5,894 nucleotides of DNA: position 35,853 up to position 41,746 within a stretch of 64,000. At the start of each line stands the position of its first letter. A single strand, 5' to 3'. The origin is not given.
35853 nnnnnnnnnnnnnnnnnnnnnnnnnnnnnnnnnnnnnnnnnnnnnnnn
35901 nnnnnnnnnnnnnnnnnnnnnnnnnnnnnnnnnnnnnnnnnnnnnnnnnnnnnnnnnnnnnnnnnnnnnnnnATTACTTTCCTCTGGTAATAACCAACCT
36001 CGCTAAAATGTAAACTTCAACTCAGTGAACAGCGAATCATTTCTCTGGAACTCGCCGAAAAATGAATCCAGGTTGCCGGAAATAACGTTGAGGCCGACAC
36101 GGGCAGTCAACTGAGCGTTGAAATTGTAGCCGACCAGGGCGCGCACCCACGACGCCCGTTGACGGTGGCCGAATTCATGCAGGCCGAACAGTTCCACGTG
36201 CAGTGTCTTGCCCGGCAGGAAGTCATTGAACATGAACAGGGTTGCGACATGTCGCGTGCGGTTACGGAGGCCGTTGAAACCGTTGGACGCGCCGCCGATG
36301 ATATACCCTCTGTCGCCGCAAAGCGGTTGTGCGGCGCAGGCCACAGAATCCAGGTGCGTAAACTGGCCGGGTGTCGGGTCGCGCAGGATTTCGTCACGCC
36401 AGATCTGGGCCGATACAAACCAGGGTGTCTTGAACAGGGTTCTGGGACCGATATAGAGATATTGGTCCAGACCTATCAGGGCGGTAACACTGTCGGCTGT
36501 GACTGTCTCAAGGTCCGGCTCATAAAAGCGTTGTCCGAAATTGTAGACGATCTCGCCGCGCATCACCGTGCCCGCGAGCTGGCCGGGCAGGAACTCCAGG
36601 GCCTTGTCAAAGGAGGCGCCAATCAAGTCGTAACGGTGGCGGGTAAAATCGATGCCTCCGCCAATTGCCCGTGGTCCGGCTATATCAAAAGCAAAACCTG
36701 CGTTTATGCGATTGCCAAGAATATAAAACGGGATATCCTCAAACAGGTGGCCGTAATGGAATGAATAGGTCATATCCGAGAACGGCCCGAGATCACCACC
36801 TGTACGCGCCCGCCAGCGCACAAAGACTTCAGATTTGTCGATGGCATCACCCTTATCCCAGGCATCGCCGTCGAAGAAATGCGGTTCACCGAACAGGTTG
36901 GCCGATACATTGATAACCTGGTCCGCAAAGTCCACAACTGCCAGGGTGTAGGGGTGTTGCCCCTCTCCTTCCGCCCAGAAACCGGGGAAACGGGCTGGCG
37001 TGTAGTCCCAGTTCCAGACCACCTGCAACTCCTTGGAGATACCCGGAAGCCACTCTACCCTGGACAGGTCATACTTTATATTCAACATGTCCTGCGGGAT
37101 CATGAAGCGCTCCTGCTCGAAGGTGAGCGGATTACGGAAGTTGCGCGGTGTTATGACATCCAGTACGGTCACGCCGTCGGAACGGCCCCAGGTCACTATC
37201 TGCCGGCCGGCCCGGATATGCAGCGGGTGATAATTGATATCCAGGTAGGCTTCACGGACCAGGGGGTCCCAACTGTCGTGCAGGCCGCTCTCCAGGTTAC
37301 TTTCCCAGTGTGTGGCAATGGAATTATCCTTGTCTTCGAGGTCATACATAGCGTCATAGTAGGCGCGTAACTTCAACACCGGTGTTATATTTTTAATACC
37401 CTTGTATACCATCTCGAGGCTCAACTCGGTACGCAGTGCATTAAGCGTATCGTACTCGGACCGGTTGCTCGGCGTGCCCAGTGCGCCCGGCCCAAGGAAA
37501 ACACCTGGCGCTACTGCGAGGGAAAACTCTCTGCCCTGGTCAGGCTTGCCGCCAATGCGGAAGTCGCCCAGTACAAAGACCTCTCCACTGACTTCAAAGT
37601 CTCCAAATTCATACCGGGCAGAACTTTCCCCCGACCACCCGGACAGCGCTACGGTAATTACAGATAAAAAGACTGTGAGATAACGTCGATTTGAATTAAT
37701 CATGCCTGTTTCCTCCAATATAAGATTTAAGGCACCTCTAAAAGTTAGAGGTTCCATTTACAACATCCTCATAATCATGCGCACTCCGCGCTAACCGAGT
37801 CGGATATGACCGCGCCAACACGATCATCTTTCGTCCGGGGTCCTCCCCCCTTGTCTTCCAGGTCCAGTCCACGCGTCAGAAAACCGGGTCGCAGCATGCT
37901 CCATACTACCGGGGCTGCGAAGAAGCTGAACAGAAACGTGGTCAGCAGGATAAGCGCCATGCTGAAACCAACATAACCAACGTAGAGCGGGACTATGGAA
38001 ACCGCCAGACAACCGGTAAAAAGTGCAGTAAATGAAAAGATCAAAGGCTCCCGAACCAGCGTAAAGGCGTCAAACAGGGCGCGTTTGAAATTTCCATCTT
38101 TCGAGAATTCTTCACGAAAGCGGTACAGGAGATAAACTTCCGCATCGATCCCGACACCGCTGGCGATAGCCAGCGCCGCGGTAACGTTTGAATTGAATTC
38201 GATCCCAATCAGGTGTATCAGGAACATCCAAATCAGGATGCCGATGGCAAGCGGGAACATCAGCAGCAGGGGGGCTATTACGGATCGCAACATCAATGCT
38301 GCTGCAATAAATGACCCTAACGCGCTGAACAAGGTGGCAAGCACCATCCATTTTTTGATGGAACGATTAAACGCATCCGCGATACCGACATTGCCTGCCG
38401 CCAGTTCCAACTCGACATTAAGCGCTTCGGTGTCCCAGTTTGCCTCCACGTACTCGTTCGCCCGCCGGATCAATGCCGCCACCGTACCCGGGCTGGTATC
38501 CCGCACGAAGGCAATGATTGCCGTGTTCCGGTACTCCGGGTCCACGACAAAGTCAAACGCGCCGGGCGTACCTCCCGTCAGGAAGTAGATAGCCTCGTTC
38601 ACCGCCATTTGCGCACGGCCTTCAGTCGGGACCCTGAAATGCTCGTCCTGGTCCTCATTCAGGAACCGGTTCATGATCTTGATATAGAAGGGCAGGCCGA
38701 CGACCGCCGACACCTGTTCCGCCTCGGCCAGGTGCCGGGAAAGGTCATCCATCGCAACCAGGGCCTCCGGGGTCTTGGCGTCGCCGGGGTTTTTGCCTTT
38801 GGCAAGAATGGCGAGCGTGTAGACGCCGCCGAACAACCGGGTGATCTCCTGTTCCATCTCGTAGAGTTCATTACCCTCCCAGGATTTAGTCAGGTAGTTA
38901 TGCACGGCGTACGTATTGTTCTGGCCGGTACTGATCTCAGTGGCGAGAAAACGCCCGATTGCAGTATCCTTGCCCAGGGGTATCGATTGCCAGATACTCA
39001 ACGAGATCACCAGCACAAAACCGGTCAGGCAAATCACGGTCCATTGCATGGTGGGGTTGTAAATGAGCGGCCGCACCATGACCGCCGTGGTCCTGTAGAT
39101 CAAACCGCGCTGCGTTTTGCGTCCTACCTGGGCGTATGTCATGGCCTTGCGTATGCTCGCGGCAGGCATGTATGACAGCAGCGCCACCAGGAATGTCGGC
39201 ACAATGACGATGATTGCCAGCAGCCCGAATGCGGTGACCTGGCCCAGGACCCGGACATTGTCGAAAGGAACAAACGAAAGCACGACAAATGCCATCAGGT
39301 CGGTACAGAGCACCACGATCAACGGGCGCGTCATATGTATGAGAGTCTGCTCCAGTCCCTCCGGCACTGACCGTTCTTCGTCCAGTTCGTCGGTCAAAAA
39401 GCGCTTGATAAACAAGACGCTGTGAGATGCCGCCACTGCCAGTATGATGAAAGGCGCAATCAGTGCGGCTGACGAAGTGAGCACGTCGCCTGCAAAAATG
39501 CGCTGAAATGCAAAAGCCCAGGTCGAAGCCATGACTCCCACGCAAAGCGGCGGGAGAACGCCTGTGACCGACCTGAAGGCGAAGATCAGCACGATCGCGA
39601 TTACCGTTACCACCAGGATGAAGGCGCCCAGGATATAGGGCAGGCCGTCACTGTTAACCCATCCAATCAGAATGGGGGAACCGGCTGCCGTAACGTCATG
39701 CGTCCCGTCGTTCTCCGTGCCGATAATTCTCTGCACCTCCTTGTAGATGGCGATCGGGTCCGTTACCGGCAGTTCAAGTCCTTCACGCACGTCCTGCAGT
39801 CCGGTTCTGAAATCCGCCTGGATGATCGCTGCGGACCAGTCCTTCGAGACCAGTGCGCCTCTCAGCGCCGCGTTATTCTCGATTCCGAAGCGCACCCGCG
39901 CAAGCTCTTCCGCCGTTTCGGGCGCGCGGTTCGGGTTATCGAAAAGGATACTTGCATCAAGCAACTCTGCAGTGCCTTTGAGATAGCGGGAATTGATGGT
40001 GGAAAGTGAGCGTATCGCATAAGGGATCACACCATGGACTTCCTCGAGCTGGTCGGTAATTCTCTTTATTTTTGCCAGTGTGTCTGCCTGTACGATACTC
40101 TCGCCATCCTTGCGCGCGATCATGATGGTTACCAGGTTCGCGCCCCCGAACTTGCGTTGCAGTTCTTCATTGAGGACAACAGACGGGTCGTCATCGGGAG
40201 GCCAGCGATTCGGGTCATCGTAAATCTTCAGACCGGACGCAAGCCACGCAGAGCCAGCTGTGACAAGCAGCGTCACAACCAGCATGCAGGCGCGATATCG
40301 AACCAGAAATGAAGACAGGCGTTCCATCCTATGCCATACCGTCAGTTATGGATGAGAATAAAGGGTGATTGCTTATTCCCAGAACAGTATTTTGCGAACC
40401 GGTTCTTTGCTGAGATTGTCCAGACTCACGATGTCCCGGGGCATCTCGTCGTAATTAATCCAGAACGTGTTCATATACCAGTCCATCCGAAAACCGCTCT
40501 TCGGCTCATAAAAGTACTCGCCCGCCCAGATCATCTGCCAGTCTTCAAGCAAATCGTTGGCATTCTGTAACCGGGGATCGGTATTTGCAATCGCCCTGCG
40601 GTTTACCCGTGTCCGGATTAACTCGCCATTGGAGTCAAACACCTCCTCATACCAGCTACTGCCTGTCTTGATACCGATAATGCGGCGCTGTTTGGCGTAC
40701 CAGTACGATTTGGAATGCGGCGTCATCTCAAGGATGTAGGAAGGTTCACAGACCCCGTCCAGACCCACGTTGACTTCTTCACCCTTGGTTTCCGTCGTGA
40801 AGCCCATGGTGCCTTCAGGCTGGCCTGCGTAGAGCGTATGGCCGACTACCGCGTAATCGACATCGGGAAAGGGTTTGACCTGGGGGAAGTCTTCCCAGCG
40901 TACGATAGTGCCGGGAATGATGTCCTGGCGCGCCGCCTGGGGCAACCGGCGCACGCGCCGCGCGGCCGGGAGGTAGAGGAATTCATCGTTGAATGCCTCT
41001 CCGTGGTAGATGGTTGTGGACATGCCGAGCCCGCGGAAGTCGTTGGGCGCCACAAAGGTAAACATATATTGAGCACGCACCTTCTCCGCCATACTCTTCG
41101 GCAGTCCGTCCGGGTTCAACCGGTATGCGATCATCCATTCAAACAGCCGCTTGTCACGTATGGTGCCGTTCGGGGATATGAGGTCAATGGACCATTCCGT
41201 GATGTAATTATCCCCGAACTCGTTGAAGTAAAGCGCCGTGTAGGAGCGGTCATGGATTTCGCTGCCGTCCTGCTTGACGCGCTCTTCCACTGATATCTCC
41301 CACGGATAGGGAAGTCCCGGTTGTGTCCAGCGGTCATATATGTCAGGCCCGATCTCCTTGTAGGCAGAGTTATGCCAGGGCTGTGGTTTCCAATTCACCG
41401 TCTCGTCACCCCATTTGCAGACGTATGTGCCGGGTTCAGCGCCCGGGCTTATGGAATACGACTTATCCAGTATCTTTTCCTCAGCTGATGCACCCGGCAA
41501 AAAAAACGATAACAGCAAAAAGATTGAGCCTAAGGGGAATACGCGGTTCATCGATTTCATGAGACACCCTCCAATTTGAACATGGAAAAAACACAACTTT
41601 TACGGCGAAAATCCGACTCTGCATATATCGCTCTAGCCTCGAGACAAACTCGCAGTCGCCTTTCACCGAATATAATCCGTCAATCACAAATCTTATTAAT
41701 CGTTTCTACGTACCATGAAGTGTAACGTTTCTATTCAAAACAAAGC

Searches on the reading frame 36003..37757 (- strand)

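Call 4: search_protein_families(library=pfam, proteins=[window:36003-37757:-])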
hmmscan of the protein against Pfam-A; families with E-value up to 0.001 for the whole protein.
window:36003-37757:- (584 aa): 1 family
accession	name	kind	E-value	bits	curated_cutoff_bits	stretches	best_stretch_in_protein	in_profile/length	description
PF06980.17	DUF1302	-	4.5e-16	59.4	23.2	1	104-411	79-368/541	Protein of unknown function (DUF1302)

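Call 77: search_protein_families(library=ncbifam, proteins=[window:36003-37757:-], max_evalue=0.00001)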
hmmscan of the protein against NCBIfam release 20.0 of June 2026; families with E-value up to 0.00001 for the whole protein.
window:36003-37757:- (584 aa): 0 families

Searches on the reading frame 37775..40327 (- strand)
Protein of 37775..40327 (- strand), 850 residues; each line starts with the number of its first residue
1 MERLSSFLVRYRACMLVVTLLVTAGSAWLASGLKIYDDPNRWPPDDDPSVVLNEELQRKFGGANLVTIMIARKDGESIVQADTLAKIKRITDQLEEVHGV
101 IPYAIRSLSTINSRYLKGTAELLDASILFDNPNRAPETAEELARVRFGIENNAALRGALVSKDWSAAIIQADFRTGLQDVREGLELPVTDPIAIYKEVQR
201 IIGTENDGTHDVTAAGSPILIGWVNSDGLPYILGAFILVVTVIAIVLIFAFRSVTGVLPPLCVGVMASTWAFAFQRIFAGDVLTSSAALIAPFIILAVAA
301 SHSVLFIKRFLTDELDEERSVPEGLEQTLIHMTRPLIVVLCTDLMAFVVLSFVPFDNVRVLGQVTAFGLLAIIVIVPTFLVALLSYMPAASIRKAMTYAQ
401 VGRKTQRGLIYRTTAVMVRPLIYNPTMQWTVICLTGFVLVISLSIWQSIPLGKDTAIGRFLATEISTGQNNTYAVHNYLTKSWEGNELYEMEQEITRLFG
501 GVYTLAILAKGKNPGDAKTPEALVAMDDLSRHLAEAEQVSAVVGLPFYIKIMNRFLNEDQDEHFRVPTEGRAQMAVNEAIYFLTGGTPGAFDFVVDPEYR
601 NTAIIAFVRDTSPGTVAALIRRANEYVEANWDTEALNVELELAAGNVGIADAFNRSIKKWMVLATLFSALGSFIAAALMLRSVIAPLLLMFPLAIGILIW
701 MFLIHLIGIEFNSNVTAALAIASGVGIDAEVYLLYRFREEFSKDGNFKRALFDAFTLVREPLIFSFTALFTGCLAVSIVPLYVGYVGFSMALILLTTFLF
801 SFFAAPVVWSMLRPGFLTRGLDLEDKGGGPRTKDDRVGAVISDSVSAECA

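Call 4: search_protein_families(library=pfam, proteins=[window:37775-40327:-])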
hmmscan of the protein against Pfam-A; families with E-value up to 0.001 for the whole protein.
window:37775-40327:- (850 aa): 1 family
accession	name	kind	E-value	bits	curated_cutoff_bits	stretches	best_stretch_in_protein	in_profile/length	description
PF03176.21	MMPL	-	1e-16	61.2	20.5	2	43-391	3-306/333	MMPL family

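Call 77: search_protein_families(library=ncbifam, proteins=[window:37775-40327:-], max_evalue=0.00001)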
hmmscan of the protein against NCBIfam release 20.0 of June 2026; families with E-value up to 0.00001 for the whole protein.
window:37775-40327:- (850 aa): 3 families
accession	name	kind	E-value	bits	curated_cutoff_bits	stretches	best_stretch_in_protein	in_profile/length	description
TIGR00921.1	2A067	subfamily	1.8e-27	95.7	351.9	2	9-396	1-354/733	hydrophobe/amphiphile efflux-3 (HAE3) family transporter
TIGR03480.1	HpnN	hypoth_equivalog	3.5e-13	48.5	751.85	1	663-744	716-797/862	hopanoid biosynthesis associated RND transporter like protein HpnN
TIGR00833.1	actII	subfamily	7.7e-09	34.4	874.7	0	620-781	137-300/910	MMPL family RND transporter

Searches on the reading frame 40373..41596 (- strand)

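Call 4: search_protein_families(library=pfam, proteins=[window:40373-41596:-])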
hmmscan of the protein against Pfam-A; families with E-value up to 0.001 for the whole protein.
window:40373-41596:- (407 aa): 2 families
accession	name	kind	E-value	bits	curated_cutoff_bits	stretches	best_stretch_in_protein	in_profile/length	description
PF17131.11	LolA_like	-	2.3e-10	40.9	30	1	176-329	4-130/184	Outer membrane lipoprotein-sorting protein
PF07044.18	DUF1329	-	3.6e-09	36.8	23.1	1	133-330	98-309/368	Protein of unknown function (DUF1329)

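Call 77: search_protein_families(library=ncbifam, proteins=[window:40373-41596:-], max_evalue=0.00001)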
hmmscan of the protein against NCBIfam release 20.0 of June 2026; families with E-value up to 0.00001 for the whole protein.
window:40373-41596:- (407 aa): 0 families
